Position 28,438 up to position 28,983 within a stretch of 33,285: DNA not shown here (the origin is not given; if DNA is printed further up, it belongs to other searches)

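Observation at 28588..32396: Conserved head with unrelated tails: polymorphic-toxin architecture shared by the 428-aa and 325-aa proteins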

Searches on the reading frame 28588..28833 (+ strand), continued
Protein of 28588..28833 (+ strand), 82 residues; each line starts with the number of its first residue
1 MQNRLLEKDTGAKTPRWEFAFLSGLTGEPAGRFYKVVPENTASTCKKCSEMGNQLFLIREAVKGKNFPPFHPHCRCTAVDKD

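Call 64: search_protein_families(library=pfam, proteins=[L021:6314-7018:-, L021:8109-8777:+, L021:8923-9495:+, L021:9588-10283:+, L021:10283-10537:+, L021:13144-14697:-, L021:4669-5916:-, L021:3552-4676:-, L021:2461-3543:-, L021:457-1662:+], max_evalue=0.001)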
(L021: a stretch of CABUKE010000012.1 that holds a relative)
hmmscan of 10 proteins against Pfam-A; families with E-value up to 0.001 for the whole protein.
L021:6314-7018:- (234 aa): 4 families
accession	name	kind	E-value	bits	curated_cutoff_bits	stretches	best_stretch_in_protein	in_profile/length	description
PF01381.28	HTH_3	-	5.2e-13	49.2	23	1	30-82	3-55/55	Helix-turn-helix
PF12844.13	HTH_19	-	5.8e-06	26.6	30.2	1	25-83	1-59/64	Helix-turn-helix domain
PF13560.12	HTH_31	-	0.00013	22.7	27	1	24-78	2-57/64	Helix-turn-helix domain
PF08279.18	HTH_11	-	0.00027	21.2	25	0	28-56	5-35/55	HTH domain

L021:8109-8777:+ (222 aa): 0 families

L021:8923-9495:+ (190 aa): 0 families

L021:9588-10283:+ (231 aa): 0 families

L021:10283-10537:+ (84 aa): 1 family
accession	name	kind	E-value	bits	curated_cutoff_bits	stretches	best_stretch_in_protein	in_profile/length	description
PF13780.11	DUF4176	-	1.2e-24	86.6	25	1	4-75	2-73/74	Domain of unknown function (DUF4176)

L021:13144-14697:- (517 aa): 1 family
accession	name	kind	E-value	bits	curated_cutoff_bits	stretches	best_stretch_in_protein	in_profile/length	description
PF00474.23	SSF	-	1.2e-97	327.8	22.8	1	44-446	1-406/406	Sodium:solute symporter family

L021:4669-5916:- (415 aa): 0 families

L021:3552-4676:- (374 aa): 0 families

L021:2461-3543:- (360 aa): 4 families
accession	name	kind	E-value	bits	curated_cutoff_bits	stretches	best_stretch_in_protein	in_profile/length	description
PF00817.25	IMS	-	1.6e-24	86.9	23.2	1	97-193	51-148/148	impB/mucB/samB family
PF11799.13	IMS_C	-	1e-15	58.5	20.7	1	283-354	2-73/109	impB/mucB/samB family C-terminal domain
PF21999.2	IMS_HHH_1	-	1.3e-06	29.2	27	1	223-269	6-53/53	DNA polymerase-iota, thumb domain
PF11798.14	IMS_HHH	-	0.00039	20.9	24.4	1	206-236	2-32/32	IMS family HHH motif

L021:457-1662:+ (401 aa): 2 families
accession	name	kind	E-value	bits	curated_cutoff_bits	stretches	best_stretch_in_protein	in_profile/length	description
PF00589.27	Phage_integrase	-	8e-33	114.1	27.1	1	180-375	3-170/172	Phage integrase family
PF02920.21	Integrase_DNA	-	1.3e-22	79.9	27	1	3-60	1-70/70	DNA binding domain of tn916 integrase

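Call 71: find_related_loci(query=A2, collection=viral_contigs, flank=8000)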
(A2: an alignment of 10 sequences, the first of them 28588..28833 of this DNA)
Query A2 (82 aa) in viral_contigs; peptide patterns used: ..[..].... (x = any residue, [..] = any of these).
600 stretches matched a pattern (row limit reached: there are more); 211 encode a relative of the query (tblastn E <= 1e-3); the best 80 are kept; 80 distinct loci.
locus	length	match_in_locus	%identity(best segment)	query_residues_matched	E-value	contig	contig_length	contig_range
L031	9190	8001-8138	41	34-79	1e-11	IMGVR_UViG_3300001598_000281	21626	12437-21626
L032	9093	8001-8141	36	34-80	2e-10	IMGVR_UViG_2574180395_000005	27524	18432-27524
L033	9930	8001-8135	47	32-76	2e-10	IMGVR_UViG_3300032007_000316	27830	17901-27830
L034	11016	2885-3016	41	34-77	3e-10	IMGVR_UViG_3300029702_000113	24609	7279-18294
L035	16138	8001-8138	39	34-79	5e-10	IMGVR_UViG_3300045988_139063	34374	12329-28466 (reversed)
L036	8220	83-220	37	34-79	2e-9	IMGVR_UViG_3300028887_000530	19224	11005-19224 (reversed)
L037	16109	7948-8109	31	27-80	1e-9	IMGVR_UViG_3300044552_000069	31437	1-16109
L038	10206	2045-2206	31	27-80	2e-9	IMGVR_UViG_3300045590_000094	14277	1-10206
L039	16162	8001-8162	31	27-80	2e-9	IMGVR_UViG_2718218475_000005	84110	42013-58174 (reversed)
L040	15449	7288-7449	31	27-80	2e-9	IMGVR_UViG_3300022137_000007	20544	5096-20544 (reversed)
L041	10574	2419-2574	37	28-79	2e-9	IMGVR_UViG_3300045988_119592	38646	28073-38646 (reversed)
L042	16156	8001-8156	37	28-79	2e-9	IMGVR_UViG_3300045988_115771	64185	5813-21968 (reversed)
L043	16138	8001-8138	39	34-79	3e-9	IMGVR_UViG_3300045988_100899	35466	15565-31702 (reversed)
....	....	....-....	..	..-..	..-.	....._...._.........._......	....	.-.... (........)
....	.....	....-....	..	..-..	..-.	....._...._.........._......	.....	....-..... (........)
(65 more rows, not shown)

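Call 84: search_protein_families(library=ncbifam, proteins=[P0059, P0066], max_evalue=0.01)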
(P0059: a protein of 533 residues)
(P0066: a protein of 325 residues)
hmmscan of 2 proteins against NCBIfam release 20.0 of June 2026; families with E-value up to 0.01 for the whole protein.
P0059 (533 aa): 1 family
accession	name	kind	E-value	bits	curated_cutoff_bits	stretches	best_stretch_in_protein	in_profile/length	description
TIGR01641.1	phageSPP1_gp7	domain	2.9e-11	43.7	39.65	1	22-74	54-106/109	minor capsid protein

P0066 (325 aa): 13 families
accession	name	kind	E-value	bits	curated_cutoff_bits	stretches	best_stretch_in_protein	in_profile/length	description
TIGR01641.1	phageSPP1_gp7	domain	1.8e-16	60.4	39.65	1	31-101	35-105/109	minor capsid protein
NF052530.1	Heli_ShapePgp3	exception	1.4e-11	44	300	1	210-315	167-259/270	peptidoglycan metallopeptidase Pgp3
NF050804.1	CellDivDipMCaul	equivalog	8.6e-11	41.3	900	1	212-321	530-627/634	cell division endopeptidase DipM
NF052336.1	PdgHdaseHSB100310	equivalog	2.3e-09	37.1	500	1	208-312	55-146/316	peptidoglycan hydrolase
NF053824.1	PdgNdpepShyC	equivalog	6.5e-09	35.2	700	1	209-310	295-383/429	peptidoglycan DD-endopeptidase ShyC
NF008652.0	PRK11649.1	equivalog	6.8e-09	34.9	341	1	209-317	312-406/439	murein DD-endopeptidase MepM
NF053825.1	PdgNdpepShyA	equivalog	1e-08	34.3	700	1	209-310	295-383/425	peptidoglycan DD-endopeptidase ShyA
NF040883.1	amid_act_ActS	equivalog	1.2e-06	28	375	1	211-324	137-234/242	amidase activator ActS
NF041208.1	celldiv_DipM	equivalog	2.1e-05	23.9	740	1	212-313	321-410/419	cell division endopeptidase DipM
NF052529.1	PG_M23_Pgp6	exception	2.8e-05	23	600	1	210-310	335-422/452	peptidoglycan metallopeptidase Pgp6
NF053738.1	S2SprSpoIIQBc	equivalog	2.9e-05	23.8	250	1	229-318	132-220/232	stage II sporulation protein SpoIIQ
NF008644.1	PRK11637.1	equivalog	0.003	16.6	270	1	251-320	316-382/385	murein hydrolase activator EnvC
NF004799.0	PRK06148.1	subfamily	0.0042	15.1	1128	1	209-311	440-539/1015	hypothetical protein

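Call 87: search_protein_families(library=pfam, proteins=[L015:199-1113:-, L015:2765-4171:+, L017:5046-5927:-, L017:6935-7339:+, L022:2400-3254:+, L023:6023-6823:-, L025:3670-5760:+, L025:7416-7916:+, L026:8878-9867:+, L024:6004-7365:+], max_evalue=0.001)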
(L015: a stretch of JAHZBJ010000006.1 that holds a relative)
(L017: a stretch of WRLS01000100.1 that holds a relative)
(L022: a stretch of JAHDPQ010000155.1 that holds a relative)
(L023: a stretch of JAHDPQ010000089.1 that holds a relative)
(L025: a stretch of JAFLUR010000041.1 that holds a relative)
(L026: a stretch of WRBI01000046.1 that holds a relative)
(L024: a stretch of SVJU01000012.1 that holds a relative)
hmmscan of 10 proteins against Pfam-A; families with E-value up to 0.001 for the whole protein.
L015:199-1113:- (304 aa): 0 families

L015:2765-4171:+ (468 aa): 0 families

L017:5046-5927:- (293 aa): 7 families
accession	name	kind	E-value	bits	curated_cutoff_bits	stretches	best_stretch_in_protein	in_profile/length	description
PF13484.11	Fer4_16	-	8.8e-13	49.3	30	1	173-235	2-65/66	4Fe-4S double cluster binding domain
PF12838.12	Fer4_7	-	7.9e-06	26.7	27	1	173-236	2-51/52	4Fe-4S dicluster domain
PF00037.32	Fer4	-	1.9e-05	24.7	21.1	0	172-188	7-23/24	4Fe-4S binding domain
PF08331.15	QueG_DUF1730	-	2.7e-05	24.4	25.1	1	57-120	5-76/77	Epoxyqueuosine reductase QueG, DUF1730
PF13237.11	Fer4_10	-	4.9e-05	23.6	25.5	0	172-190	8-22/53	4Fe-4S dicluster domain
PF12837.12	Fer4_6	-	0.00049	20.4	25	1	172-188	8-24/24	4Fe-4S binding domain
PF13187.11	Fer4_9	-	0.00088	19.7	27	0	173-235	2-49/52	4Fe-4S dicluster domain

L017:6935-7339:+ (134 aa): 0 families

L022:2400-3254:+ (284 aa): 0 families

L023:6023-6823:- (266 aa): 0 families

L025:3670-5760:+ (696 aa): 6 families
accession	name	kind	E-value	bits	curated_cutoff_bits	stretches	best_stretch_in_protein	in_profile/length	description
PF00350.29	Dynamin_N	-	6e-22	78.9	27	1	107-271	2-168/168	Dynamin family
PF01926.29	MMR_HSR1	-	3.8e-09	37.1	21.9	1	107-147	3-42/113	50S ribosome-binding GTPase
PF00009.33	GTP_EFTU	-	5.5e-06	26.5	26.5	1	104-299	4-159/188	Elongation factor Tu GTP binding domain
PF05049.19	IIGP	-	0.0002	21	24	0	81-124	13-56/375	Interferon-inducible GTPase (IIGP)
PF10662.15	PduV-EutP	-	0.00038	20.7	21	0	206-279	39-107/143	Ethanolamine utilisation - propanediol utilisation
PF02421.24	FeoB_N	-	0.00078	19.4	27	0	106-143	3-39/156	Ferrous iron transport protein B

L025:7416-7916:+ (166 aa): 0 families

L026:8878-9867:+ (329 aa): 0 families

L024:6004-7365:+ (453 aa): 3 families
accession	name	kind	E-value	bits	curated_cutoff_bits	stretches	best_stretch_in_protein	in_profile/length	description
PF14620.12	YPEB_PepSY1-2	-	1.9e-56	191.7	31.7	1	188-374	3-193/195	YpeB sporulation, PepSY1 and PepSY2 domains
PF20769.2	YPEB_N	-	1.1e-35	123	27.3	1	37-167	4-134/136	YpeB N-terminal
PF03413.25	PepSY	-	3.4e-05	24.5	24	1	382-440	3-59/60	Peptidase propeptide and YPEB domain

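Call 89: find_homologous_proteins(query=A2, max_evalue=0.001)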
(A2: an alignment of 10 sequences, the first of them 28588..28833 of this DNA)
Query A2 (10 sequences) (82 aa, profile of the alignment): 17 proteins with E <= 0.001 among 185 candidates.
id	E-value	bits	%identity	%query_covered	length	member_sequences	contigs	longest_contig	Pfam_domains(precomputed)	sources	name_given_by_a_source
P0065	7.4e-13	66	24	61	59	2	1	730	-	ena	-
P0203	5.7e-8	50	43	57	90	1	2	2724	PF04233.20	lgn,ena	-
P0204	9.7e-8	50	39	56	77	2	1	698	PF04233.20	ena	-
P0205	8.1e-7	47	44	44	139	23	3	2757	PF04233.20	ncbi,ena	-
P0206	8.4e-7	47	41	56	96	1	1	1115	PF04233.20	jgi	-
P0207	1.0e-6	46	35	56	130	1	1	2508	PF04233.20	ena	-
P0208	2.1e-6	45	38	57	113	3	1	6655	PF04233.20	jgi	jgi:SPP1 gp7 family putative phage head morphogenesis protein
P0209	3.3e-6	45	39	50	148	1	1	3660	PF04233.20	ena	-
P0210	4.5e-6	44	39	61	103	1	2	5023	PF04233.20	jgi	jgi:SPP1 gp7 family putative phage head morphogenesis protein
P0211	1.3e-5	43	46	43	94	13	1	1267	PF04233.20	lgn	-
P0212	1.7e-5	43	44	44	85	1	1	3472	PF04233.20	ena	-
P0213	1.8e-5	42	44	44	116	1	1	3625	PF04233.20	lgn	-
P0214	4.2e-5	41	36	57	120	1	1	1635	PF04233.20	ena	-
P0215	1.0e-4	40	39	56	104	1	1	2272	PF04233.20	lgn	-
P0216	1.0e-4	40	41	41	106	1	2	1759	PF04233.20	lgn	-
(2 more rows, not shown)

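Call 95: search_protein_families(library=pfam, proteins=[P0071, P0073, P0076, P0080, P0090, P0107, P0110, P0116, P0123, P0170], max_evalue=0.001)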
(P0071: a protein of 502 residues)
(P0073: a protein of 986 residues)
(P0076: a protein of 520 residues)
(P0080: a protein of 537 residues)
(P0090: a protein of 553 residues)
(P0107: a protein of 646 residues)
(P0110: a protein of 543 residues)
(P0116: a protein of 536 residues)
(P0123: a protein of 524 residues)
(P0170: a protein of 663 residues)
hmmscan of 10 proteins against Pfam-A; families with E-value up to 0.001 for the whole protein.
P0071 (502 aa): 1 family
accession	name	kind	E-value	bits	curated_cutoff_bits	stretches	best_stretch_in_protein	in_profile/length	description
PF04233.19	Phage_Mu_F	-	1.2e-18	68.3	29.6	1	196-307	2-112/112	Phage Mu protein F like protein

P0073 (986 aa): 1 family
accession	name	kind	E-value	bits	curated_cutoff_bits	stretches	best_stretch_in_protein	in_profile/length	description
PF04233.19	Phage_Mu_F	-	4.2e-20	73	29.6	1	239-345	1-111/112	Phage Mu protein F like protein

P0076 (520 aa): 1 family
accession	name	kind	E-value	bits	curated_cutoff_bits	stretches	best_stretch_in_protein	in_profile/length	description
PF04233.19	Phage_Mu_F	-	8e-10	39.9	29.6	1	198-263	46-110/112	Phage Mu protein F like protein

P0080 (537 aa): 3 families
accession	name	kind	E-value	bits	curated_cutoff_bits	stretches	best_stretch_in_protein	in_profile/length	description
PF15607.11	Ntox44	-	4e-13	50.1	24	1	444-535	6-104/104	Bacterial toxin 44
PF04233.19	Phage_Mu_F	-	4e-10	40.9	29.6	1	196-246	61-111/112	Phage Mu protein F like protein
PF15812.10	MREG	-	0.00028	21.7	27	0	165-207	55-98/149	Melanoregulin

P0090 (553 aa): 1 family
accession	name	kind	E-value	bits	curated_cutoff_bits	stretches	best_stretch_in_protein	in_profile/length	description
PF04233.19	Phage_Mu_F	-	9.1e-24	84.8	29.6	1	218-321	4-111/112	Phage Mu protein F like protein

P0107 (646 aa): 1 family
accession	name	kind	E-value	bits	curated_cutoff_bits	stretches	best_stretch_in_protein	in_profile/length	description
PF04233.19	Phage_Mu_F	-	1.9e-22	80.6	29.6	1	223-318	12-111/112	Phage Mu protein F like protein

P0110 (543 aa): 1 family
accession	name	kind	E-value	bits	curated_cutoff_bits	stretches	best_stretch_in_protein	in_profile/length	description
PF04233.19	Phage_Mu_F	-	6.8e-13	49.8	29.6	1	194-310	4-111/112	Phage Mu protein F like protein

P0116 (536 aa): 1 family
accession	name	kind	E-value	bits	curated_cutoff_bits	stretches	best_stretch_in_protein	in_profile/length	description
PF04233.19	Phage_Mu_F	-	1.3e-17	64.9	29.6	1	188-292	2-110/112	Phage Mu protein F like protein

P0123 (524 aa): 1 family
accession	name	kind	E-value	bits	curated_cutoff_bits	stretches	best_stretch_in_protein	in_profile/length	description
PF04233.19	Phage_Mu_F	-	1.1e-20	74.9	29.6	1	217-317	7-111/112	Phage Mu protein F like protein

P0170 (663 aa): 1 family
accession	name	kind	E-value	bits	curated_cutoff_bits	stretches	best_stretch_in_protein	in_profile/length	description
PF04233.19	Phage_Mu_F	-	3.5e-25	89.4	29.6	1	210-316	2-112/112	Phage Mu protein F like protein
